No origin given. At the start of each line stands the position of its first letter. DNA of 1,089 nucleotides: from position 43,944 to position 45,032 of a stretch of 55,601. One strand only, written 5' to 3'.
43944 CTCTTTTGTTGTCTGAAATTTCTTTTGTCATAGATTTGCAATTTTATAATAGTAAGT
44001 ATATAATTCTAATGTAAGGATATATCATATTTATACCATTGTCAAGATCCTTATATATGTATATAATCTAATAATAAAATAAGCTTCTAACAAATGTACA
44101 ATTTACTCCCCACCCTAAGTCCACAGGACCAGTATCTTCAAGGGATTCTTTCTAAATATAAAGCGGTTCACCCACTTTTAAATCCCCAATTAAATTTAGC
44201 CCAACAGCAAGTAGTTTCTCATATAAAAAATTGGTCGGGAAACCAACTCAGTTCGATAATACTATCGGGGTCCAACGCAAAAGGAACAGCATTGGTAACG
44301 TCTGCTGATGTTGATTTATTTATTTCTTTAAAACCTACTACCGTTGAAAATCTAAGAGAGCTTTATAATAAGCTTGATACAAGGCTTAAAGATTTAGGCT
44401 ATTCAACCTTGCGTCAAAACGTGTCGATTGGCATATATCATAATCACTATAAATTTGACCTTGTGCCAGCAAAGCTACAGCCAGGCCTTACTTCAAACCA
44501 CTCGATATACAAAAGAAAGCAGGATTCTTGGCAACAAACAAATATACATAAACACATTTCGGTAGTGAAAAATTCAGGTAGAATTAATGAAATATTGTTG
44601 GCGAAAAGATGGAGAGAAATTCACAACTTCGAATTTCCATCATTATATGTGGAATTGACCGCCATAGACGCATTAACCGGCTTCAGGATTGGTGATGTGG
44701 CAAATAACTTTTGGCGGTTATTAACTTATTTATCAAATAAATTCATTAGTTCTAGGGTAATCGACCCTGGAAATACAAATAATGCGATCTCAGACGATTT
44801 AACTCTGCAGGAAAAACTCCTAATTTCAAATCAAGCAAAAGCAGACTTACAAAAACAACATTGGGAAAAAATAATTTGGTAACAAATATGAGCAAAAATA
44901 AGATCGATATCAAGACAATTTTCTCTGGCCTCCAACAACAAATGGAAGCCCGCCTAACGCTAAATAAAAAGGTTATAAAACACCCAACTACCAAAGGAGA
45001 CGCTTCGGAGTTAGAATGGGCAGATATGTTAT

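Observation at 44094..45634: Minimal nucleotidyltransferase + PD-(D/E)xK nuclease pair (CBASS-like logic, atypical parts)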

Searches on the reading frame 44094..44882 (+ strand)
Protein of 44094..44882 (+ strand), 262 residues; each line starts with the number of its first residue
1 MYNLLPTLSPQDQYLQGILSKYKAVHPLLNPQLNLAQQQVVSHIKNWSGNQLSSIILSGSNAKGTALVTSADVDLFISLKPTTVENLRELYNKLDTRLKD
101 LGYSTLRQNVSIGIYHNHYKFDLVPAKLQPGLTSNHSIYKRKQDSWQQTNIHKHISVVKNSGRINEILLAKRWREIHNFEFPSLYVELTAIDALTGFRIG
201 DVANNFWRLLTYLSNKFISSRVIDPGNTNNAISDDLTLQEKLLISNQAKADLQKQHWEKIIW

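Call 3: search_protein_families(library=pfam, proteins=[window:44094-44879:+], max_evalue=1)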
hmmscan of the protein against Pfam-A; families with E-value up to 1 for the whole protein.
window:44094-44879:+ (262 aa): 3 families
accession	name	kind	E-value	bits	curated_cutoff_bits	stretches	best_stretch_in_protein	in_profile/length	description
PF18144.7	SMODS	-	6.4e-08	33.4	26.5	1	38-159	29-161/164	Second Messenger Oligonucleotide or Dinucleotide Synthetase domain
PF01909.29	NTP_transf_2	-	5.7e-05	23.9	21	1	52-94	14-57/93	Nucleotidyltransferase domain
PF07774.18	EMC1_C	-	0.088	12.8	27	1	30-78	121-167/214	ER membrane protein complex subunit 1, C-terminal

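Call 4: search_protein_families(library=padloc, proteins=[window:44094-44879:+], max_evalue=1)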
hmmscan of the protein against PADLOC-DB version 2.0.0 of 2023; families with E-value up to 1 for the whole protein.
window:44094-44879:+ (262 aa): 15 families
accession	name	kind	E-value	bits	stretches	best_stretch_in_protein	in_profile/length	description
PDLC00803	Cyclase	-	5.2e-79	263.5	1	11-262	3-253/253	oligonucleotide-cyclase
PDLC00823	Cyclase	-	3.9e-14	51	1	37-248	30-247/285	oligonucleotide-cyclase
PDLC00808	Cyclase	-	1.7e-11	42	1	32-260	31-287/325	oligonucleotide-cyclase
PDLC00776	Cyclase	-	4.9e-11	40.5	1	51-217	42-219/287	oligonucleotide-cyclase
PDLC00769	Cyclase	-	5.2e-10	37.2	1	38-218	29-219/261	oligonucleotide-cyclase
PDLC00773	Cyclase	-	5.7e-08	30.7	1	55-165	48-170/334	oligonucleotide-cyclase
PDLC04903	PDC-S09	-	1.4e-06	26.6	1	30-95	4-67/108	-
PDLC00814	Cyclase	-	0.00011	19.6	1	54-198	50-209/295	oligonucleotide-cyclase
PDLC00822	Cyclase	-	0.00022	18.7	1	53-154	46-150/375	oligonucleotide-cyclase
PDLC04906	PDC-S09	-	0.00096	17.5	1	49-99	21-72/98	-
PDLC00810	Cyclase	-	0.0018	15.8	1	56-152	50-154/335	oligonucleotide-cyclase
PDLC00786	Cyclase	-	0.003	15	1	53-87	47-81/293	oligonucleotide-cyclase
PDLC00809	Cyclase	-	0.0036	14.9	1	37-242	29-252/295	oligonucleotide-cyclase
PDLC00801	Cyclase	-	0.0084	13.3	1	34-104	25-97/295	oligonucleotide-cyclase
PDLC04907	PDC-S09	-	0.036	12.2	1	35-88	12-62/114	-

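Call 5: search_protein_families(library=ncbifam, proteins=[window:44094-44879:+], max_evalue=1)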
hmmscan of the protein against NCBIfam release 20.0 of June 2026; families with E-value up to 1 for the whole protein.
window:44094-44879:+ (262 aa): 4 families
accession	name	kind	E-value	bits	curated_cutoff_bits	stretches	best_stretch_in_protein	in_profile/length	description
NF041116.1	CBASS_cyclase_a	equivalog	1e-14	54.4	200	1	32-223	25-241/317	CBASS oligonucleotide cyclase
NF041117.1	CBASS_cyclase_b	equivalog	7.7e-09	35.5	200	1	37-249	22-245/275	CBASS oligonucleotide cyclase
TIGR03671.1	cca_archaeal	equivalog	2.7e-05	23.2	281.3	1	33-125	19-117/410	CCA tRNA nucleotidyltransferase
TIGR00381.1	cdhD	equivalog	0.16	10.6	252.9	1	70-96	349-375/389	CO dehydrogenase/acetyl-CoA synthase subunit delta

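Call 8: search_solved_structures(query=window:44094-44879:+, max_evalue=1, show_alignments=2)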
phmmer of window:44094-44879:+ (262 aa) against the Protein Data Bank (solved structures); distinct sequences matched with E-value up to 1: 3.
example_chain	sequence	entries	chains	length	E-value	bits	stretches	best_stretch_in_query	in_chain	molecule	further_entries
9sa4_A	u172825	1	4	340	6e-07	33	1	67-156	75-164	CD-NTase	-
9sa5_A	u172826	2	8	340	2.8e-06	30.8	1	68-156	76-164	CD-NTase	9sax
6p80_A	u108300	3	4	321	0.0011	22.2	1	36-223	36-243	E. coli MS115-1 NucC | E. coli MS115-1 CdnC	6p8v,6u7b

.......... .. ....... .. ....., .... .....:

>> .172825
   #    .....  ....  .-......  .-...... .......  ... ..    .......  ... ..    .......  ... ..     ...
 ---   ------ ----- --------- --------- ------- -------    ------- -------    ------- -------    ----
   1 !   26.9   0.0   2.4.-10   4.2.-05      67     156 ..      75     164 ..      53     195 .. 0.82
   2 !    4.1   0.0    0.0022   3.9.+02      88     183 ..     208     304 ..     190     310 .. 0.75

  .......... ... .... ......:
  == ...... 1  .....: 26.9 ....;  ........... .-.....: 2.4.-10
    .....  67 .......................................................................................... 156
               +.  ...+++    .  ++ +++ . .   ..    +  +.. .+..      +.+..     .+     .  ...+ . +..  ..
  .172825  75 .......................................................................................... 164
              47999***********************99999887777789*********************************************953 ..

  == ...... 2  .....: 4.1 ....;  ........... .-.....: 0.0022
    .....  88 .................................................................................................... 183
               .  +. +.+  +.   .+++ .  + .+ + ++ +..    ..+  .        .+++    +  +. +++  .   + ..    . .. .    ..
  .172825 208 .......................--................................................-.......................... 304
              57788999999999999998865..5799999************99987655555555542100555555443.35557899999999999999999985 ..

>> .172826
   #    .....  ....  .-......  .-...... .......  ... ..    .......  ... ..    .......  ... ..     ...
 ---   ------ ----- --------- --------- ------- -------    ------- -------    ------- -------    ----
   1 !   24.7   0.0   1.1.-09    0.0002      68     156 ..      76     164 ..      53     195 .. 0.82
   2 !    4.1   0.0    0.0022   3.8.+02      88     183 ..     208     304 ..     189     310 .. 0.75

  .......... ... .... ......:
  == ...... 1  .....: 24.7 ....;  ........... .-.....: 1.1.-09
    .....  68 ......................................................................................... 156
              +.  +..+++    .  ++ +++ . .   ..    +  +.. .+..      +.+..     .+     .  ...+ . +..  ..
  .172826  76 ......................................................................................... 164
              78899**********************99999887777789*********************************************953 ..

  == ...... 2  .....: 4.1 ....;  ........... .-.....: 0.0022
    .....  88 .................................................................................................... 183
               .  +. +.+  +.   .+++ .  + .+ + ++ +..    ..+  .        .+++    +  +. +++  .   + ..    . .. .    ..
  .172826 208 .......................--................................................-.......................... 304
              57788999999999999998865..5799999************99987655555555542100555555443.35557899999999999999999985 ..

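Call 14: find_homologous_proteins(query=window:44094-44879:+, max_evalue=0.00001)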
Query window:44094-44879:+ (262 aa): 37 proteins with E <= 0.00001 among 623 candidates.
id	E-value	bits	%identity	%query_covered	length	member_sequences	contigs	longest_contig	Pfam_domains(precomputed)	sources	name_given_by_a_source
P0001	1.6e-169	580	100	100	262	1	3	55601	PF18144.8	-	-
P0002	9.5e-69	250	49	95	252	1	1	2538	PF18144.8,PF01909.30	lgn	-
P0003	4.4e-68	248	52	97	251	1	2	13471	PF18144.8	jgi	jgi:Nucleotidyltransferase domain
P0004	2.7e-66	242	49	97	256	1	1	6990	PF18144.8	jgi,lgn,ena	-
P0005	1.9e-65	239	49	96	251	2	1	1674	PF18144.8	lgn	-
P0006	4.5e-65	238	49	98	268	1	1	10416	PF18144.8,PF01909.30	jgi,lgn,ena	-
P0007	9.2e-65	237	47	96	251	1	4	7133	-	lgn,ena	-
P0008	1.8e-64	236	47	96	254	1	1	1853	-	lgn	-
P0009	4.0e-64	235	52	87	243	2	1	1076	PF18144.8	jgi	jgi:predicted nucleotidyltransferase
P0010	1.2e-62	230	46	96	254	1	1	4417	-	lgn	-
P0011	3.1e-61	226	45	98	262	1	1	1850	-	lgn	-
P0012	2.1e-60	223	45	96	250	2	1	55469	-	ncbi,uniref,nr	ncbi:hypothetical protein RYZ18_13070 [Roseovarius sp. 10]|uniref:hypothetical protein n=1 Tax=Roseo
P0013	2.3e-60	223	47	96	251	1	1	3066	PF18144.8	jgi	jgi:hypothetical protein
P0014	2.9e-59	219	44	96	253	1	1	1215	-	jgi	jgi:hypothetical protein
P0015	4.5e-59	219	49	85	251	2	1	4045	-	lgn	-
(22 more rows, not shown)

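Call 15: find_related_loci(query=window:44094-44879:+, collection=genome_contigs, flank=6000)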
Query window:44094-44879:+ (262 aa) in genome_contigs; peptide patterns used: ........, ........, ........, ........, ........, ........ (x = any residue, [..] = any of these).
267 stretches matched a pattern, but none encodes a relative of the query by tblastn (E <= 1e-3).

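Call 17: find_related_loci(query=A1, collection=genome_contigs, flank=6000)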
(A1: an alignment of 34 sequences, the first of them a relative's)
Query A1 (262 aa) in genome_contigs; peptide patterns used: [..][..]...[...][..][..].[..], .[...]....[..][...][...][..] (x = any residue, [..] = any of these).
316 stretches matched a pattern; 274 encode a relative of the query (tblastn E <= 1e-3); the best 80 are kept; 80 distinct loci.
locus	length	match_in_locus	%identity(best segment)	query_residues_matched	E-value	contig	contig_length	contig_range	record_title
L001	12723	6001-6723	53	12-255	3e-76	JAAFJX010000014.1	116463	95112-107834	MAG: Cytophagales bacterium isolate bin21.maxbin.ball.014 WN_Cytophagales_2_scaffold_57, whole genome shotgun sequence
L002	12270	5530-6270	49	14-261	6e-72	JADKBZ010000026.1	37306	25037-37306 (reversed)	MAG: Holophagales bacterium isolate OdNE_18-Q3-R46-58_BATAC.193 tig00024468-10-373070, whole genome shotgun sequence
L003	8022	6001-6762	48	8-262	3e-71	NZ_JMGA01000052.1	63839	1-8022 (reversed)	Desulfosporosinus sp. HMP52 Desulfosporosinus_HMP51_contig_55, whole genome shotgun sequence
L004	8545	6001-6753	46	12-262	4e-71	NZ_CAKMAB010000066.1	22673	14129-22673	Paenibacillus pseudetheri strain CIP 111894, whole genome shotgun sequence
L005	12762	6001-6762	46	8-262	5e-71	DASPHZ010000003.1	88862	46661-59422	MAG TPA_asm: Thermoanaerobaculia bacterium isolate SMAG_U11969 k141_1262443, whole genome shotgun sequence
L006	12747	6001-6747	47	12-261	4e-71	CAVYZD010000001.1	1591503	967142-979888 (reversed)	MAG: Bryobacterales bacterium isolate MFD02248.bin.1.4 genome assembly, contig: contig_10451, whole genome shotgun seque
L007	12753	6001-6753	46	12-262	9e-71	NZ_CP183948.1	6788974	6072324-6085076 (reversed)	Paenibacillus nitricinens strain AC7 chromosome, complete genome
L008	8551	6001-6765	45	8-262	2e-69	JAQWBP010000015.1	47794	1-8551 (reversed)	MAG: Syntrophomonadaceae bacterium isolate STF2_222 NODE_1427_length_47794_cov_33.887071_Sandtown_F2, whole genome shotg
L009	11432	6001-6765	45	8-262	8e-70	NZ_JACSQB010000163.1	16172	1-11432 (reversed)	Clostridium faecium strain N37 c_000000000080, whole genome shotgun sequence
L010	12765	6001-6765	47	8-262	2e-69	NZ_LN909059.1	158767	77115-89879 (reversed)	Paenibacillus rubinfantis strain MT18, whole genome shotgun sequence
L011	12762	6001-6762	46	9-262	9e-69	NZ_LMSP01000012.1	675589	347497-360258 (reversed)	Paenibacillus sp. Soil787 contig_2, whole genome shotgun sequence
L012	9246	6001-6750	47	12-262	4e-68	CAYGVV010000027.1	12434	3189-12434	MAG TPA_asm: uncultured Candidatus Bathyarchaeia archaeon isolate ERP119294_co3_43 genome assembly, contig: NODE_3790_le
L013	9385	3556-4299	46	12-259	4e-68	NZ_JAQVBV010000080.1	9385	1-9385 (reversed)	MAG: Bacteroides sp. isolate STD2_73 NODE_29365_length_9385_cov_12.964355_Sandtown_D2, whole genome shotgun sequence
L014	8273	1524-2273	46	12-262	9e-68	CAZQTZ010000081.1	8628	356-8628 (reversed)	MAG TPA_asm: uncultured Candidatus Bathyarchaeia archaeon isolate binchicken_co27_410 genome assembly, contig: NODE_1440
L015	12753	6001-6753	44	8-262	7e-68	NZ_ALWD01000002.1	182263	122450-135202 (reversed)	[Scytonema hofmanni] UTEX 2349 Tol9009DRAFT_TPD.2_C, whole genome shotgun sequence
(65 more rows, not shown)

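Call 27: predict_structure(alignment_id=A1)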
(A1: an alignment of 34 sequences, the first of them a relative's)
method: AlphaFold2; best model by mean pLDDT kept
length: 262 residues; sequences in the alignment: 34
mean_pLDDT: 92.6   pTM: 0.87
mean pLDDT of the five models: 92.6, 92.2, 91.9, 91.0, 90.8
residues with pLDDT >= 90: 215; 70-90: 39; 50-70: 8; < 50: 0
segments of 3 or more residues with pLDDT < 50: none
pLDDT, mean of each block of 10 residues (from residue 1): 76 94 84 94 98 96 88 93 98 98 97 95 97 92 93 95 97 94 92 94 96 96 81 83 97 94 88
secondary structure, 60 per line:
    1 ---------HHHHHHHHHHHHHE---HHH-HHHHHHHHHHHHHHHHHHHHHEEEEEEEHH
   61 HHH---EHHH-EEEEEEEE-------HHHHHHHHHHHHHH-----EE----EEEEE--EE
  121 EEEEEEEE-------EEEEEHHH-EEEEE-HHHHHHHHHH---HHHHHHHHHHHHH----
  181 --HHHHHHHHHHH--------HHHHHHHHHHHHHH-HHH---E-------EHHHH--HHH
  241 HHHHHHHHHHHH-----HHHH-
elements in order: H10-22 H31-51 E52-58 H59-63 E72-79 H87-100 E112-116 E119-128 E136-140 E145-149 H151-160 H164-176 H183-193 H202-215 H232-235 H238-252 H258-261

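Call 30: fold_search(model_id=the predicted structure, library=pdb)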
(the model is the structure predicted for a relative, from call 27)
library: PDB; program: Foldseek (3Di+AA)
matches with E <= 10: 1111; with E <= 0.001: 291
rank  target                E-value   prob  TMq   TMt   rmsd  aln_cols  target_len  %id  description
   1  6p8v_G                9.2e-13  1.00  0.71  0.59   5.1       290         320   19  Structure of E. coli MS115-1 HORMA:CdnC:Trip13 complex (released 2019-12-25)
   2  6u7b_A                1.6e-12  1.00  0.75  0.64   4.4       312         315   19  Structure of E. coli MS115-1 CdnC:HORMA-deltaN complex (released 2019-12-25)
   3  6p80                  2.7e-12  1.00  0.75  0.63   4.5       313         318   20  Structure of E. coli MS115-1 CdnC + ATP (released 2019-12-25)
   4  4atb_B                1.1e-10  1.00  0.58  0.49   6.5       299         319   15  Crystal structure of the NF90-NF45 dimerisation domain complex with CTP (released 2012-08-01)
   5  4at8_C                1.3e-10  1.00  0.60  0.49   7.0       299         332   16  Crystal structure of the NF90-NF45 dimerisation domain complex with ATP (released 2012-08-01)
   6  4at7_A                1.4e-10  1.00  0.61  0.49   7.0       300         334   16  Crystal structure of the NF90-NF45 dimerisation domain complex (released 2012-08-01)
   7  4at8_A                1.4e-10  1.00  0.61  0.50   6.8       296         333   16  Crystal structure of the NF90-NF45 dimerisation domain complex with ATP (released 2012-08-01)
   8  7ljo                  1.5e-10  1.00  0.73  0.66   5.1       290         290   14  Structure of the Bacteroides fragilis CD-NTase CdnB in complex with ADP (released 2021-06-02)
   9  6p8u_A                3.0e-10  1.00  0.72  0.64   4.0       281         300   18  Structure of P. aeruginosa ATCC27853 CdnD:HORMA2:Peptide 1 complex (released 2019-12-25)
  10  4at8_B                3.0e-10  1.00  0.57  0.48   7.0       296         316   16  Crystal structure of the NF90-NF45 dimerisation domain complex with ATP (released 2012-08-01)
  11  6e0o_A                3.1e-10  1.00  0.73  0.71   4.0       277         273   15  Structure of Elizabethkingia meningoseptica CdnE cyclic dinucleotide synthase with pppA[3'-5']pA (released 2019-02-20)
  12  6p82_A                3.3e-10  1.00  0.74  0.66   3.4       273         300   18  Structure of P. aeruginosa ATCC27853 CdnD, Apo form 1 (released 2019-12-25)
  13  6e0m                  3.7e-10  1.00  0.72  0.70   4.1       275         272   15  Structure of Elizabethkingia meningoseptica CdnE cyclic dinucleotide synthase (released 2019-02-20)
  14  8ysi                  3.9e-10  1.00  0.76  0.62   4.9       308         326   15  Crystal structure of the Deinococcus wulumuqiensis CD-NTase DwCdnB in complex with UTP (released 2025-01-29)
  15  4at9_B                3.9e-10  1.00  0.59  0.51   6.4       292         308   15  Crystal structure of the NF90-NF45 dimerisation domain complex with UTP (released 2012-08-01)
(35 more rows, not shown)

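Call 39: search_dna_similar(query=window:44094-44879:+, collection=plasmids, mode=protein, max_rows=15)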
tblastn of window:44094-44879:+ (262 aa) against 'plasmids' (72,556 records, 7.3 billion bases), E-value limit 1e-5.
Records with a match: 23; places in all: 23; records where one place covers at least 80% of the query: 20.
Best place of each record, by identity: <60% 23.
By first word of the organism name: Rhizobium 7; Sinorhizobium 5; Calothrix 2; Paenibacillus 1; Ensifer 1; Agrobacterium 1; Caballeronia 1; Paracoccus 1; Cupriavidus 1; Thioclava 1; and 2 more.
By predicted mobility (MOB-suite, as given by PLSDB): conjugative 12; non-mobilizable 8; mobilizable 3.
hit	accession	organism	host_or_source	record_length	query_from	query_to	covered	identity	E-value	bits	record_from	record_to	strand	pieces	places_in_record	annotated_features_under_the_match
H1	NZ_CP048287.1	Paenibacillus rhizovicinus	cell culture,rhizosphere soil of tomato ...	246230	8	262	97%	44.2%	2e-59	209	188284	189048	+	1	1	nucleotidyltransferase domain-containing protein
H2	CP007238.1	Ensifer adhaerens OV14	-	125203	4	261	98%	43.4%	1e-52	190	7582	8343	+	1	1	none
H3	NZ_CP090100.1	Rhizobium leguminosarum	Trifolium pratense,Cell culture,Plant ...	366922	12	261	95%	43.2%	1e-54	196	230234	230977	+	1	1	nucleotidyltransferase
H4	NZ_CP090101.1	Rhizobium leguminosarum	Trifolium pratense,Cell culture,Plant ...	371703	12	261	95%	43.2%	1e-54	196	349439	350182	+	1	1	nucleotidyltransferase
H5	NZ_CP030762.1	Rhizobium leguminosarum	Genomic DNA from Bacterial pure culture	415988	12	261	95%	43.2%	1e-54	196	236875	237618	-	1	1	nucleotidyltransferase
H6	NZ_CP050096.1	Rhizobium leguminosarum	Trifolium pratense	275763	5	261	98%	42.0%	5e-50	182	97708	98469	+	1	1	hypothetical protein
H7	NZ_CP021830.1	Sinorhizobium meliloti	Medicago truncatula,Single Cell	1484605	12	261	95%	42.8%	6e-51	185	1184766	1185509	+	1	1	record has no annotation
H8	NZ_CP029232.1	Sinorhizobium fredii CCBAU 45436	Glycine max,cell culture,plant root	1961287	12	261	95%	42.8%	7e-51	185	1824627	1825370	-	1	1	record has no annotation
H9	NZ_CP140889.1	Sinorhizobium medicae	Medicago lupulina,whole organism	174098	12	261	95%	42.8%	1e-50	184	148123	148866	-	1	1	nucleotidyltransferase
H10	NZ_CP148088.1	Sinorhizobium meliloti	Medicago sativa,cell culture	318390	12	261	95%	42.8%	1e-50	184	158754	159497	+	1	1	nucleotidyltransferase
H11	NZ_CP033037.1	Agrobacterium fabrum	-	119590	12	261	95%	42.4%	1e-50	184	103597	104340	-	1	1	nucleotidyltransferase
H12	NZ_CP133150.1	Sinorhizobium chiapasense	Acaciella angustissima,cell culture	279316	12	261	95%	42.0%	4e-53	192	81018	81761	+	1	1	nucleotidyltransferase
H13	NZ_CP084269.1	Caballeronia sp. Lep1P3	Leptoglossus zonatus,Cell culture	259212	12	261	95%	42.0%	2e-48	178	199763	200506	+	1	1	nucleotidyltransferase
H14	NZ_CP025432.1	Paracoccus zhejiangensis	single cell,sludge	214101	12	261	95%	41.6%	1e-55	199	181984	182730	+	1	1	hypothetical protein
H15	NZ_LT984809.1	Cupriavidus taiwanensis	-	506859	9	262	97%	40.6%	2e-56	201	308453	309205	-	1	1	nucleotidyltransferase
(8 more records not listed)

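Call 40: get_annotated_region(hit=H1, flank=4000)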
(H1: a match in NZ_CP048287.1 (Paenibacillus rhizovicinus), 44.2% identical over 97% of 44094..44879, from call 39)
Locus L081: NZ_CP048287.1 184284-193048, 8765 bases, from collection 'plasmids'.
description: Paenibacillus rhizovicinus strain 14171R-81 plasmid unnamed1, complete sequence
organism: Paenibacillus rhizovicinus (NCBI taxid 2704463)
taxonomy: Bacteria; Bacillota; Bacilli; Bacillales; Paenibacillaceae; Paenibacillus; Paenibacillus rhizovicinus
host: -; source: cell culture,rhizosphere soil of tomato plants; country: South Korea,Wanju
typing (MOB-suite, as given by PLSDB): non-mobilizable
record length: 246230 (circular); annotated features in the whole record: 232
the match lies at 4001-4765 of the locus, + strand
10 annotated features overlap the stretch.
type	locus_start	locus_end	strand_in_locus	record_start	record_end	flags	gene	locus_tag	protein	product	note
CDS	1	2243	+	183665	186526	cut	-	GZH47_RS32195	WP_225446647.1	hypothetical protein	-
CDS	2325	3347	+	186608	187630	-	-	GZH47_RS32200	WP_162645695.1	GAF domain-containing protein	-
CDS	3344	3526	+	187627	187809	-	-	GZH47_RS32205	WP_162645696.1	DUF5320 domain-containing protein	-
CDS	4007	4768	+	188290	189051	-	-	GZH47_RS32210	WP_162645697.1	nucleotidyltransferase domain-containing protein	-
CDS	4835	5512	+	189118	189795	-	-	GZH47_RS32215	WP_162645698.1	DUF6602 domain-containing protein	-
CDS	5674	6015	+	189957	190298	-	-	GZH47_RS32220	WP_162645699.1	hypothetical protein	-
CDS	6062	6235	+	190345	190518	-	-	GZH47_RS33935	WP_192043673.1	hypothetical protein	-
CDS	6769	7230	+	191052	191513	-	-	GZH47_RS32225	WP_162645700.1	hypothetical protein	-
CDS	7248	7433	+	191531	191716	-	-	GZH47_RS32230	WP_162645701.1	hypothetical protein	-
CDS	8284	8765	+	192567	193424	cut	-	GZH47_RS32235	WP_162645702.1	hypothetical protein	-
